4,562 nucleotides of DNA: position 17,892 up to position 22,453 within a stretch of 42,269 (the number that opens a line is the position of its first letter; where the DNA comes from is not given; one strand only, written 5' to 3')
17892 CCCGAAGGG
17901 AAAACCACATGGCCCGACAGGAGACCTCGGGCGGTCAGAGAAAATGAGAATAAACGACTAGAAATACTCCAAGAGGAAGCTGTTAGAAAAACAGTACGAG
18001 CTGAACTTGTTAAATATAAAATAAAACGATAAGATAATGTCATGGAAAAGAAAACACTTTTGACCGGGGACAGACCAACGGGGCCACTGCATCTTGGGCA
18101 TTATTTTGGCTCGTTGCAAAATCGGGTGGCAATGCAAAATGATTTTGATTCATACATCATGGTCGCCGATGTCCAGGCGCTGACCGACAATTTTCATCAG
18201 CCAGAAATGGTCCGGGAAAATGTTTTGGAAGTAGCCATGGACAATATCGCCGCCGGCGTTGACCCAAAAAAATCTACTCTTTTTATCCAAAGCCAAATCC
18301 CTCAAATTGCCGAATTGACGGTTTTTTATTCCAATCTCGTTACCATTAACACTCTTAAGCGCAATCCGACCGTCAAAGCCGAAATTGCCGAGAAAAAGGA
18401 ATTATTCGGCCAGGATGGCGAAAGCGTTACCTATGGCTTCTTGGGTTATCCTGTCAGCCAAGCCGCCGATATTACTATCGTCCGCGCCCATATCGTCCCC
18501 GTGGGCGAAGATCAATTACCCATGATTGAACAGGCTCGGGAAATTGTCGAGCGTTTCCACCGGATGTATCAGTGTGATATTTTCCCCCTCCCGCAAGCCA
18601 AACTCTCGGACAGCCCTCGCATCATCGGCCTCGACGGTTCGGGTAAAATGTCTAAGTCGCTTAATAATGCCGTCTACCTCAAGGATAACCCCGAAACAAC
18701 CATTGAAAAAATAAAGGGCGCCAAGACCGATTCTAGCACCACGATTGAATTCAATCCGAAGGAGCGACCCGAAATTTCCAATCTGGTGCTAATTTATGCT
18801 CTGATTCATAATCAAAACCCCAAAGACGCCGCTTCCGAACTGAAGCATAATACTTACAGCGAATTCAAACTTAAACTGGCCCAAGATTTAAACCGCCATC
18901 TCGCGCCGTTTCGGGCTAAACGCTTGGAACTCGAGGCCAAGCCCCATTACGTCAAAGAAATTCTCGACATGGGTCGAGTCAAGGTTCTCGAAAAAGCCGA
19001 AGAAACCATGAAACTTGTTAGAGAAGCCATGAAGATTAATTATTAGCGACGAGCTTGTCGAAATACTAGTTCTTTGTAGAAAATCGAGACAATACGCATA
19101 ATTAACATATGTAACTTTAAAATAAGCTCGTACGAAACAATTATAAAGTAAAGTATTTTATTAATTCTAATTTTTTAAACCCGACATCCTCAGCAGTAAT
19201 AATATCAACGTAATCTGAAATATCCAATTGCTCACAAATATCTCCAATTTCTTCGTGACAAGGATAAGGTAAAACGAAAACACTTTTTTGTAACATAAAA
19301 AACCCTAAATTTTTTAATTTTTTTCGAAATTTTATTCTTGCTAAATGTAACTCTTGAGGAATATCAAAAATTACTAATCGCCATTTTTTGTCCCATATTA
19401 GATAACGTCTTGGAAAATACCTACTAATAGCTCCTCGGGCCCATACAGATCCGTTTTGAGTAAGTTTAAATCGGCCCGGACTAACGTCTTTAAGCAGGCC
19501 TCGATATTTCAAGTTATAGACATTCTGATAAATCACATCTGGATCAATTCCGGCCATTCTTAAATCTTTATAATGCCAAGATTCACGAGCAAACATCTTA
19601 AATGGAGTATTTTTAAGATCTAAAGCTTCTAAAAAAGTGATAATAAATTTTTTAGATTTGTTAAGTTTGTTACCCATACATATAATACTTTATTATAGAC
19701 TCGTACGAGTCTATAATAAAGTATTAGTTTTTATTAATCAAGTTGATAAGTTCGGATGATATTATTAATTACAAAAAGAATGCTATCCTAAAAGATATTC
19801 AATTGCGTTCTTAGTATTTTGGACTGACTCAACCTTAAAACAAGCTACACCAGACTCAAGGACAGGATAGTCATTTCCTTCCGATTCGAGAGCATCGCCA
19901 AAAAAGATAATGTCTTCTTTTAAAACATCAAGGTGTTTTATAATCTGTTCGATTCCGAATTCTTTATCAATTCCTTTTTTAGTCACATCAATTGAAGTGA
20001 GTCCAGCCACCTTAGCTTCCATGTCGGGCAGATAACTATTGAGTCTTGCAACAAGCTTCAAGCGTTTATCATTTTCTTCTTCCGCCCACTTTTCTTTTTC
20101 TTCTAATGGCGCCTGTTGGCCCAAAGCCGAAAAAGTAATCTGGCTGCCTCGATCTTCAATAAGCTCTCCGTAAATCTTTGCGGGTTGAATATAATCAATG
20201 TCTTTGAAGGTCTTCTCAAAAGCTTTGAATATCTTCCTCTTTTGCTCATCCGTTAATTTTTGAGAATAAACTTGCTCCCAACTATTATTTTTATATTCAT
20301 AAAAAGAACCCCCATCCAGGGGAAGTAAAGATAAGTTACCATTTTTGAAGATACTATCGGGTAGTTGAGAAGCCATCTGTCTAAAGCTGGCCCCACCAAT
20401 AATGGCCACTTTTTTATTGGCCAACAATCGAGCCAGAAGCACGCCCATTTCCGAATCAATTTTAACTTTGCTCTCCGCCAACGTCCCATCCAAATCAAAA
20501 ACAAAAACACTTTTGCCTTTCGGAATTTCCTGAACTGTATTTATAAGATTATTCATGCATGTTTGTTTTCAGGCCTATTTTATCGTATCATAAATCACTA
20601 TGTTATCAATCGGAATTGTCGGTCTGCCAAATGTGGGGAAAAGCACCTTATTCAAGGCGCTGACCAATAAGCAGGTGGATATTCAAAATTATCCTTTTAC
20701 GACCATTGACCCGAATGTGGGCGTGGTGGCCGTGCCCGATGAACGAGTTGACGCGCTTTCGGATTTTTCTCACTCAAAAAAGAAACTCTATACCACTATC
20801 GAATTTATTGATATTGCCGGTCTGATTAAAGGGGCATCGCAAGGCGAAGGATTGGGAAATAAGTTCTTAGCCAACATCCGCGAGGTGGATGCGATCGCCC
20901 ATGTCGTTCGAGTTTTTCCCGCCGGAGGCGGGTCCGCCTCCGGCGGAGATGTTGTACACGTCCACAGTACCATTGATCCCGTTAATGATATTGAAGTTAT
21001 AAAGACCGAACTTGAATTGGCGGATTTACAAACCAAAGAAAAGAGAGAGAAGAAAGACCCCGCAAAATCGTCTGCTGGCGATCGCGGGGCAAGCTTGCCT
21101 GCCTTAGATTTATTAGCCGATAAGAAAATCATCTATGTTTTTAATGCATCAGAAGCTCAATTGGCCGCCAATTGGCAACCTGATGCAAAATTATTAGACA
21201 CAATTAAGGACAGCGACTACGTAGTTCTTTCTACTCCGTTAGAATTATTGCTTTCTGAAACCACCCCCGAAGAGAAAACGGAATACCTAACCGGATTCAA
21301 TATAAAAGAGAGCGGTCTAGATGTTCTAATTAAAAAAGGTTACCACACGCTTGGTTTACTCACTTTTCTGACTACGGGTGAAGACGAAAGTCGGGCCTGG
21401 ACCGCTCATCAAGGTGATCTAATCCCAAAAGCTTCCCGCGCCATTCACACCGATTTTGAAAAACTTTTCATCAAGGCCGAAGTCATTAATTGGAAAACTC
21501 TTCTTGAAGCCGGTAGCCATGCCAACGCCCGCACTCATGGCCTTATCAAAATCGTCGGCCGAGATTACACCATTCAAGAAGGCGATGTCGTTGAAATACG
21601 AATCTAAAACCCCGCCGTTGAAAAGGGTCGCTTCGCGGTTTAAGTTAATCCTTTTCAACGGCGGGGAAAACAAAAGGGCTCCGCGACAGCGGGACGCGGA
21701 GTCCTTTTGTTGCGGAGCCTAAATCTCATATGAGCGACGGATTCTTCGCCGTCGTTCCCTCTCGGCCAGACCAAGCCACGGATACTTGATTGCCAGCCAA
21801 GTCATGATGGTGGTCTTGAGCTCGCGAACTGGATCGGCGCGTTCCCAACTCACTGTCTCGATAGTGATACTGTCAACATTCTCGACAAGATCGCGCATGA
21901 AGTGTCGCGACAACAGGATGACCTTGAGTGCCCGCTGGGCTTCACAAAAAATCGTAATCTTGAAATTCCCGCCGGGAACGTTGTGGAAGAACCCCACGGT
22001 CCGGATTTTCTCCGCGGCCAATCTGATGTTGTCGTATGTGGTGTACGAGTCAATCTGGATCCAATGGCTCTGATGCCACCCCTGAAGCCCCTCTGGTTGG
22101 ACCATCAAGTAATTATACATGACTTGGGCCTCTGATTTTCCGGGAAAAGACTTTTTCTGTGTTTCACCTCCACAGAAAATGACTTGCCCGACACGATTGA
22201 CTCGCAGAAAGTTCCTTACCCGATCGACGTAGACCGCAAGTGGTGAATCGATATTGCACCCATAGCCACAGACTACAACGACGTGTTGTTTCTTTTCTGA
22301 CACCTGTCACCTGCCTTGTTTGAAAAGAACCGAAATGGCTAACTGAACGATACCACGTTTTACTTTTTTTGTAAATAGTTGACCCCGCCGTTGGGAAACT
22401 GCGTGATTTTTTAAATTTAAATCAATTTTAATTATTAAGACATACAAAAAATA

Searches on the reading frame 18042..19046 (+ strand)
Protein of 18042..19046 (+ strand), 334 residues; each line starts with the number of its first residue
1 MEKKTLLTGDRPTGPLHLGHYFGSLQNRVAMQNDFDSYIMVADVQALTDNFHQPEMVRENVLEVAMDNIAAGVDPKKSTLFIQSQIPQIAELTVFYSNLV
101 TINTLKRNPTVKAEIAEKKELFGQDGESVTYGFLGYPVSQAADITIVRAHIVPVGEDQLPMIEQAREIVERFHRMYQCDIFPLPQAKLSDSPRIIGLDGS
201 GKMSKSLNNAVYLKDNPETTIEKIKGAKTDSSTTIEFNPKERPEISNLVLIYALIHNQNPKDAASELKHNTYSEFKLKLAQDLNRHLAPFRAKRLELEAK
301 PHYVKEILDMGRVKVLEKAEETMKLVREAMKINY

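Call 16: search_protein_families(library=pfam, proteins=[window:18042-19046:+], max_evalue=0.001)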
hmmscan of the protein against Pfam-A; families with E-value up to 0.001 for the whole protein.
window:18042-19046:+ (334 aa): 1 family
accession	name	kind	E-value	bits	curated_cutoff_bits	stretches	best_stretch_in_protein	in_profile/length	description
PF00579.31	tRNA-synt_1b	-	3.8e-57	194.3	21.1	1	4-287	6-291/292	tRNA synthetases class I (W and Y)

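Call 39: find_related_loci(query=window:18042-19046:+, collection=genome_contigs, flank=10000)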
Query window:18042-19046:+ (334 aa) in genome_contigs; peptide patterns used: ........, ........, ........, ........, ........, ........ (x = any residue, [..] = any of these).
600 stretches matched a pattern (row limit reached: there are more); 589 encode a relative of the query (tblastn E <= 1e-3); the best 80 are kept; 80 distinct loci.
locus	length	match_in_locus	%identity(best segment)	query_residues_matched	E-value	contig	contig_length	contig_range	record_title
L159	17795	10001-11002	96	1-334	0e+0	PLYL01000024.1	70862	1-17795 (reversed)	MAG: Candidatus Yanofskybacteria bacterium isolate palsa_1334 73.20120700_P3D.271_contig_37437, whole genome shotgun seq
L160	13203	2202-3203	92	1-334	0e+0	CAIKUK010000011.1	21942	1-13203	MAG: Candidatus Yanofskybacteria bacterium isolate LJ-13-9m_bin-277 genome assembly, contig: bin-277:11/24, whole genome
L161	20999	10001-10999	89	1-334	0e+0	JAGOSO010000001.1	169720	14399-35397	MAG: Candidatus Paceibacterota bacterium isolate Gw_Eff_bin_33 Gw_Eff_71_length_169720_cov_7.416839, whole genome shotgu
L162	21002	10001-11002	81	1-334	0e+0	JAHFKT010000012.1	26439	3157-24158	MAG: Candidatus Yanofskybacteria bacterium isolate nzgw416 NODE_978_length_26440_cov_3.656028, whole genome shotgun sequ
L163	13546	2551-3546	70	1-334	2e-160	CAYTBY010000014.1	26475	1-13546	MAG TPA_asm: uncultured Candidatus Saccharibacteria bacterium isolate SRP178908_co1_2 genome assembly, contig: NODE_1105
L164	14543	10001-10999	59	1-334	1e-129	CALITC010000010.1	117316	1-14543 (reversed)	MAG: uncultured Patescibacteria group bacterium isolate R4_Bin_METABAT__121_1 genome assembly, contig: c_000001481797, w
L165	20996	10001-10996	54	3-334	7e-116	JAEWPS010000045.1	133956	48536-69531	MAG: Bacillota bacterium isolate OH_SBrB_108 k127_154067, whole genome shotgun sequence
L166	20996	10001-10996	54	3-334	7e-114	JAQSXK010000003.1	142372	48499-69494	MAG: Clostridia bacterium isolate L_E1_T20_A_bin.143 scaffold_120, whole genome shotgun sequence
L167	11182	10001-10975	56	7-334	6e-112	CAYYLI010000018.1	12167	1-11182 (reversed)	MAG TPA_asm: uncultured Gammaproteobacteria bacterium isolate SRP192927_co5_807 genome assembly, contig: NODE_8298_lengt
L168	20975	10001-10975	55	7-334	4e-111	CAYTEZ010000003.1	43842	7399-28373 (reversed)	MAG TPA_asm: uncultured Gammaproteobacteria bacterium isolate SRP170004_co1_41 genome assembly, contig: NODE_1066_length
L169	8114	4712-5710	51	2-334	1e-110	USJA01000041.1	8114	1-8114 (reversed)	uncultured Clostridium sp. isolate UMGS1761 genome assembly, contig: NODE_2361_length_8114_cov_18.643504, whole genome s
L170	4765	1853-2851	52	2-334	7e-111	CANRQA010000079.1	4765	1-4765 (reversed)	MAG: uncultured Clostridia bacterium isolate Lapin-017__bin45 genome assembly, contig: Lapin-017__NODE_16251_length_4765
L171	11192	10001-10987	53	3-334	9e-110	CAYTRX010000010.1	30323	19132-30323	MAG TPA_asm: uncultured Gammaproteobacteria bacterium isolate SRP192927_co5_748 genome assembly, contig: NODE_1497_lengt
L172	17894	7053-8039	53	3-334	2e-108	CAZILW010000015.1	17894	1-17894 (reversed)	MAG TPA_asm: uncultured Gammaproteobacteria bacterium isolate SRP241326_co1_352 genome assembly, contig: NODE_4512_lengt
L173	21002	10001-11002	54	1-334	1e-108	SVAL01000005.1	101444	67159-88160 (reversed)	MAG: Bacillota bacterium isolate SIG201 NODE_1016_length_101444_cov_7.733391, whole genome shotgun sequence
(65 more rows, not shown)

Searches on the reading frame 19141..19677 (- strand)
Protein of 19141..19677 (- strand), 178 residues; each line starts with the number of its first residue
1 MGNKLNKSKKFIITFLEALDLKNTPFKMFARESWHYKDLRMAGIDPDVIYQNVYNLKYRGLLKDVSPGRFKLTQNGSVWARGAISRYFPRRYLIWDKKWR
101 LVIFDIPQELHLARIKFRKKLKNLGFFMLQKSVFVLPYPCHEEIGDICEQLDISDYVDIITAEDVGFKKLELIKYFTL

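Call 11: search_protein_families(library=pfam, proteins=[window:19141-19677:-], max_evalue=1)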
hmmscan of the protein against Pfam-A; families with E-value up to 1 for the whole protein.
window:19141-19677:- (178 aa): 2 families
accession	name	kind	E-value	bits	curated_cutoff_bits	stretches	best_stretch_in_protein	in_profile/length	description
PF20803.2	PaaX_M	-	1.3e-22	80.1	24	1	95-169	4-78/83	PaaX protein central Cas2-like domain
PF09827.14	CRISPR_Cas2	-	5.1e-06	27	23.8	1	99-136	2-36/74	CRISPR associated protein Cas2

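Call 12: search_protein_families(library=ncbifam, proteins=[window:19141-19677:-], max_evalue=1)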
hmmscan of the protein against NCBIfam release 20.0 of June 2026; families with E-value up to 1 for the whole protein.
window:19141-19677:- (178 aa): 2 families
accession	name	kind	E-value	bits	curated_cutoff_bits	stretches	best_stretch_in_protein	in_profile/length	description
TIGR02277.1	PaaX_trns_reg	equivalog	6.5e-10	39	264.55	1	42-165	30-154/279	phenylacetic acid degradation operon negative regulatory protein PaaX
TIGR01573.1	cas2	equivalog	6.9e-08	32.7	24.5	1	99-136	2-40/96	CRISPR-associated endonuclease Cas2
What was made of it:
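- On REPIN-RAYT: Pfam and NCBIfam give only PaaX_M and Cas2 (calls 11, 12).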

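Call 61: find_encoding_contigs(protein=window:19141-19677:-, flank=3000, max_places=8)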
Protein window:19141-19677:- (178 aa): 4 contigs read that carry it; 2 places shown.
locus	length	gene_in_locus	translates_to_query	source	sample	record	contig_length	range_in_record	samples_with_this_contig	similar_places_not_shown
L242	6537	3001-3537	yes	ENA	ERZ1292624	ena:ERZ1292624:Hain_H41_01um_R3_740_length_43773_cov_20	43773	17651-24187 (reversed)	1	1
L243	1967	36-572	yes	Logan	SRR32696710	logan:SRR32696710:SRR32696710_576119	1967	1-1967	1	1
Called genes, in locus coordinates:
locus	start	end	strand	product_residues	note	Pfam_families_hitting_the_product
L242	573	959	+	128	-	-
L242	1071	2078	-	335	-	PF01926:MMR_HSR1, PF02421:FeoB_N, PF06071:YchF-GTPase_C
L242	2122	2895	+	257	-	PF08282:Hydrolase_3, PF03332:PMM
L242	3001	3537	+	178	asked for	PF20803:PaaX_M, PF09827:CRISPR_Cas2 (weak)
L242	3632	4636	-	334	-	PF00579:tRNA-synt_1b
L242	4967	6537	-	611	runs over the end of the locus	PF00753:Lactamase_B, PF22505:RNase_J_b_CASP, PF07521:RMMBL, PF17770:RNase_J_C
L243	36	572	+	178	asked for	PF20803:PaaX_M, PF09827:CRISPR_Cas2 (weak)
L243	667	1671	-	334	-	PF00579:tRNA-synt_1b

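Call 71: search_protein_families(library=phrogs, proteins=[window:19141-19677:-], max_evalue=0.01)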
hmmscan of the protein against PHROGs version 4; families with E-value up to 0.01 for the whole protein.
window:19141-19677:- (178 aa): 0 families

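Call 72: search_protein_families(library=padloc, proteins=[window:19141-19677:-], max_evalue=0.01)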
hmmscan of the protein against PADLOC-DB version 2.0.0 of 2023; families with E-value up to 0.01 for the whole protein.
window:19141-19677:- (178 aa): 12 families
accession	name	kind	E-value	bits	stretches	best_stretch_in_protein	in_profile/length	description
PDLC01251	Cas2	-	2.5e-09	35.3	1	99-136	2-36/84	"CAS-I,CAS-II,CAS-III,CAS-IV,CAS-V,CAS-VI; acquisition_2"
PDLC00935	Cas2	-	1.8e-08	32.7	1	99-136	2-40/96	CRISPR-associated endonuclease Cas2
PDLC02068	Cas2_II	-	5.5e-08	30.6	1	98-148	22-75/137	-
PDLC02072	Cas2_II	-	1.7e-07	29.4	1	99-135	7-46/72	-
PDLC02069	Cas2_II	-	1.8e-05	23.1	1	100-136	3-42/130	-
PDLC02073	Cas2_II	-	3e-05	22.4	1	101-135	9-46/49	-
PDLC01591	Cas2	-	9.1e-05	20.8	1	101-135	4-41/101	"CAS-I,CAS-II,CAS-III,CAS-IV,CAS-V,CAS-VI; acquisition_2"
PDLC01649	Cas2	-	0.00014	20.2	1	99-135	2-35/70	"CAS-I,CAS-II,CAS-III,CAS-IV,CAS-V,CAS-VI; acquisition_2"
PDLC01748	Cas2_IIIa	-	0.00017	20.1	1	101-134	4-34/88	-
PDLC02070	Cas2_II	-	0.00075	17.9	1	101-134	4-35/89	-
PDLC01459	Cas2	-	0.00091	17.7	1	101-135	9-46/105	"CAS-I,CAS-II,CAS-III,CAS-IV,CAS-V,CAS-VI; acquisition_2"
PDLC01525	Cas2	-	0.0033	16.1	1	101-169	4-73/90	"CAS-I,CAS-II,CAS-III,CAS-IV,CAS-V,CAS-VI; acquisition_2"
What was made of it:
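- X2 matches Cas2 profiles at E 2.5e-9 (call 72).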

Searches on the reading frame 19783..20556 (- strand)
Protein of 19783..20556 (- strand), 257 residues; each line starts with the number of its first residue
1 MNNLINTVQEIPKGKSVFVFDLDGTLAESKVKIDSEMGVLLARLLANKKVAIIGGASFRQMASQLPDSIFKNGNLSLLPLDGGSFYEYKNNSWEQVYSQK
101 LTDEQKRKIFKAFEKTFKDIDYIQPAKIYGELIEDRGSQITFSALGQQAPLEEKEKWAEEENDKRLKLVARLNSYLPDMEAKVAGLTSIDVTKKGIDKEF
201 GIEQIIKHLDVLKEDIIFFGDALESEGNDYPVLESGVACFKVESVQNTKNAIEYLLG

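Call 16: search_protein_families(library=pfam, proteins=[window:19783-20556:-], max_evalue=0.001)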
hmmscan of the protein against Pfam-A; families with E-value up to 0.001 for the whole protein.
window:19783-20556:- (257 aa): 3 families
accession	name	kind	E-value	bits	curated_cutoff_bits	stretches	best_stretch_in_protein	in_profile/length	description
PF03332.19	PMM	-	4.5e-17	63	22.4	1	41-255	5-218/221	Eukaryotic phosphomannomutase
PF08282.18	Hydrolase_3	-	5.6e-15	56.2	20.9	1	18-234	1-220/255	haloacid dehalogenase-like hydrolase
PF00702.32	Hydrolase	-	0.00016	22.5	26.4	0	17-223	3-181/191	haloacid dehalogenase-like hydrolase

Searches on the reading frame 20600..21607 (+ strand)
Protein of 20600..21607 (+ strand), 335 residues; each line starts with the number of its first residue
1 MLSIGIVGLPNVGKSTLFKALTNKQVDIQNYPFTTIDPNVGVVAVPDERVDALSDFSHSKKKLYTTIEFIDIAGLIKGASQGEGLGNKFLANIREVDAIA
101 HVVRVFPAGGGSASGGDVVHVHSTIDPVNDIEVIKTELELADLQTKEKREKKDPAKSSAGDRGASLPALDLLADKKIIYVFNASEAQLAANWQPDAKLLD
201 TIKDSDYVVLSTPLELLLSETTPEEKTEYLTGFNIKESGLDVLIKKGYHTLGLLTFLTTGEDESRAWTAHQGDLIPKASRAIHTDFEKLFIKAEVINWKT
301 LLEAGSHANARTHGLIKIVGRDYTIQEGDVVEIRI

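Call 16: search_protein_families(library=pfam, proteins=[window:20600-21607:+], max_evalue=0.001)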
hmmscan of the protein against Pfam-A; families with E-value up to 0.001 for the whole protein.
window:20600-21607:+ (335 aa): 4 families
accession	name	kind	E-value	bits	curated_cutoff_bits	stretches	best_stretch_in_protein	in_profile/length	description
PF06071.19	YchF-GTPase_C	-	2.4e-27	95.3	27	1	253-334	1-82/84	Protein of unknown function (DUF933)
PF01926.29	MMR_HSR1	-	4.1e-23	82.1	21.9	1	4-106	2-85/113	50S ribosome-binding GTPase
PF02421.24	FeoB_N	-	8.6e-09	35.5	27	1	4-50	3-49/156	Ferrous iron transport protein B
PF02824.27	TGS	-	0.00052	20.4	22.2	0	280-333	24-58/60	TGS domain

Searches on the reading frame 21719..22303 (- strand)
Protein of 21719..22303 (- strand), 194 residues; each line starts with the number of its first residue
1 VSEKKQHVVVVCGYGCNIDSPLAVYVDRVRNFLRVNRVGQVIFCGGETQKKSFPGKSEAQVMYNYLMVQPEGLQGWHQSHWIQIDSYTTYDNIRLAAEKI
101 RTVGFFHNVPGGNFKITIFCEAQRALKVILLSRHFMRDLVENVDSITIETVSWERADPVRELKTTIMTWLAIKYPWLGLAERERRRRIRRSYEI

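Call 77: search_protein_families(library=pfam, proteins=[window:21719-22303:-], max_evalue=0.001)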
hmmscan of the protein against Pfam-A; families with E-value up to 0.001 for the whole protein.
window:21719-22303:- (194 aa): 1 family
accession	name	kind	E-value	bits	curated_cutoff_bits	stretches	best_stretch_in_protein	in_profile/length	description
PF02698.23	DUF218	-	1.4e-07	31.9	27.6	1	8-135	2-103/133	DUF218 domain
